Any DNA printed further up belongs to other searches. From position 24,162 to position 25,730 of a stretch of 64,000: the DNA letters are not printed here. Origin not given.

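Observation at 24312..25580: Tyrosine-phosphatase-fold protein whose catalytic cysteine is replaced by glycine (STYX-like pseudophosphatase)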

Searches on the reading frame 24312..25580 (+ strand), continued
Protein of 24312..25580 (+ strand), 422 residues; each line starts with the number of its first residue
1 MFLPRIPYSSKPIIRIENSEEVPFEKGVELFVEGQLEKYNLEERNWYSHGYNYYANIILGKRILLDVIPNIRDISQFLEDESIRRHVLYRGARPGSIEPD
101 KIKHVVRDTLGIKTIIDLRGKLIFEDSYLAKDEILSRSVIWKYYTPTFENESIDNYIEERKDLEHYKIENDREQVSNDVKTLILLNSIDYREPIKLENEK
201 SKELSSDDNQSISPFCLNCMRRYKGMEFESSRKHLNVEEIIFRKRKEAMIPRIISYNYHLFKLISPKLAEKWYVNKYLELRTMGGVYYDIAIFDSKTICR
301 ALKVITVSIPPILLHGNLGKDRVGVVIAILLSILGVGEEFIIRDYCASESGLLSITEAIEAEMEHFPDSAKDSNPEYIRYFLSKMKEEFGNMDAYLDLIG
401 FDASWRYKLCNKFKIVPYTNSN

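Call 40: find_encoding_contigs(protein=P0012, flank=3000, max_places=1)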
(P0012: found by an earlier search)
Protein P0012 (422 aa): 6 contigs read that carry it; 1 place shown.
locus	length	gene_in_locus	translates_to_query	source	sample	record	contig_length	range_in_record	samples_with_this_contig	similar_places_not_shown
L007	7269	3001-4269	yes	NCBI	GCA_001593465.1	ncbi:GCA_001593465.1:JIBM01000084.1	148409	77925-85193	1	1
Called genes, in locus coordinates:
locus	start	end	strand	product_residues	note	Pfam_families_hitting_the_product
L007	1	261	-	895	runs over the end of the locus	PF04801:RPC5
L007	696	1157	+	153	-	PF10258:PHAX_RNA-bd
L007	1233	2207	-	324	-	PF04818:CID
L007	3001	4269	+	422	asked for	PF13350:Y_phosphatase3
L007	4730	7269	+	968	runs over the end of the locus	PF02181:FH2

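Call 41: find_encoding_contigs(protein=P0007, flank=3000, max_places=1)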
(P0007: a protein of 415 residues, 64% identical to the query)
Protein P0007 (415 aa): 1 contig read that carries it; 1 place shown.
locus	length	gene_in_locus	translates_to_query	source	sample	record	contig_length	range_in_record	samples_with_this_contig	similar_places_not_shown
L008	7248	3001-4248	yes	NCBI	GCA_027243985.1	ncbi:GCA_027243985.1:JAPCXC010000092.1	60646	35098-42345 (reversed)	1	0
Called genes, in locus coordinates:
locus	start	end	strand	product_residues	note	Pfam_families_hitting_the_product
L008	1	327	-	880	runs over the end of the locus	PF04801:RPC5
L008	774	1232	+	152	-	PF10258:PHAX_RNA-bd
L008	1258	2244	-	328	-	PF04818:CID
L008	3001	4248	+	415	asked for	PF13350:Y_phosphatase3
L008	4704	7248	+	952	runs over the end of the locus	PF02181:FH2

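Call 61: list_cluster_members(proteins=[P0143, P0150, P0155, P0157, P0147, P0153, P0173, P0136, P0160, P0135])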
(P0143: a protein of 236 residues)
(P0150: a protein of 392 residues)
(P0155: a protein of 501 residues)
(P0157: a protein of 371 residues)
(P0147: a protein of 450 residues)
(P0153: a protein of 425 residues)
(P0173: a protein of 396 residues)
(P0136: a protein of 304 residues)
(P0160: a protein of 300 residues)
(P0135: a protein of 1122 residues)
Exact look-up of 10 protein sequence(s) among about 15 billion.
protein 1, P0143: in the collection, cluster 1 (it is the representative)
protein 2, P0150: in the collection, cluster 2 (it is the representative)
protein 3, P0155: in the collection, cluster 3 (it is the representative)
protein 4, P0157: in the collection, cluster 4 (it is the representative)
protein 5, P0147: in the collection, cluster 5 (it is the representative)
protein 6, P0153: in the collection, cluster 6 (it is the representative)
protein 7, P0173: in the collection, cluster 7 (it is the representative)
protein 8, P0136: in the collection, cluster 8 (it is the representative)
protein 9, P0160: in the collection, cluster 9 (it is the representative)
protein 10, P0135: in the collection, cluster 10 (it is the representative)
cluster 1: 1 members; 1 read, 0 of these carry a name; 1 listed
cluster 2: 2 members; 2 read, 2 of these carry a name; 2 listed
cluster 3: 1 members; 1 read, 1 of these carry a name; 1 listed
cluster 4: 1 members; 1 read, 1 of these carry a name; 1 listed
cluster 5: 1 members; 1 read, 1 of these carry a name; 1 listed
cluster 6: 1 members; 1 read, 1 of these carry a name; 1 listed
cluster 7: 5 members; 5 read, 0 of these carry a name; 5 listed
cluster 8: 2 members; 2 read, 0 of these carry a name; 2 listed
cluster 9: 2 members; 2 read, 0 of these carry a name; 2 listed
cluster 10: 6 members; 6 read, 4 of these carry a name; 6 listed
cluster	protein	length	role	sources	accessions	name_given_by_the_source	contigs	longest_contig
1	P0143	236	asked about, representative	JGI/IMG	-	-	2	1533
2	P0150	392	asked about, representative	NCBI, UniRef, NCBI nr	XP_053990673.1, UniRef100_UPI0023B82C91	uncharacterized protein LOC128882883 isoform X2 [Hylaeus volcanicus] | uncharacterized protein LOC128882883 isoform X2 n=1 Tax=Hylaeus volcanicus TaxID=313075 ...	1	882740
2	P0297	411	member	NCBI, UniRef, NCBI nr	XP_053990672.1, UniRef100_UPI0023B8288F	uncharacterized protein LOC128882883 isoform X1 [Hylaeus volcanicus] | uncharacterized protein LOC128882883 isoform X1 n=1 Tax=Hylaeus volcanicus TaxID=313075 ...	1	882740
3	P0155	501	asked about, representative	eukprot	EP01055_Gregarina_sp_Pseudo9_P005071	 ...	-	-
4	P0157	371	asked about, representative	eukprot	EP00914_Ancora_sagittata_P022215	GHVO01044143.1.p1 GENE.GHVO01044143.1~~GHVO01044143.1.p1 ORF type:complete len:372 ...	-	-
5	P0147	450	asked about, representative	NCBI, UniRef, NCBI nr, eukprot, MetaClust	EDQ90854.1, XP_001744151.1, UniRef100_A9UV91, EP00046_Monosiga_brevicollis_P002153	uncharacterized protein MONBRDRAFT_23929 [Monosiga brevicollis MX1] | Tyrosine specific protein phosphatases domain-containing protein n=1 Tax=Monosiga ... | XP_001744151.1 hypothetical protein [Monosiga brevicollis MX1]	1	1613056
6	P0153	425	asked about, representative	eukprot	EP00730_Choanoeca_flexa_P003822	TRINITY_DN11516_c0_g1_i1.p2 TRINITY_DN11516_c0_g1~~TRINITY_DN11516_c0_g1_i1.p2 ORF ...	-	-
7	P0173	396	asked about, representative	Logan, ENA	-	-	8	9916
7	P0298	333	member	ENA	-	-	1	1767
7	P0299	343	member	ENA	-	-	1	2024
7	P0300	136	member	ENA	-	-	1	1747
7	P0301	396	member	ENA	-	-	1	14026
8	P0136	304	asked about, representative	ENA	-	-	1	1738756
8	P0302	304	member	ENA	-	-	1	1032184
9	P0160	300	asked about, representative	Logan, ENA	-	-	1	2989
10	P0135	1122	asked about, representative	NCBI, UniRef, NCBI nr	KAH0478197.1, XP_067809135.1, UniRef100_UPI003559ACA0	MAG: uncharacterized protein KVP18_003736 [Porospora cf. gigantea A] | uncharacterized protein n=2 Tax=Porospora cf. gigantea A TaxID=2853593 RepID=UPI003559ACA0 | MAG: hypothetical protein KVP18_003736 [Porospora cf. gigantea A]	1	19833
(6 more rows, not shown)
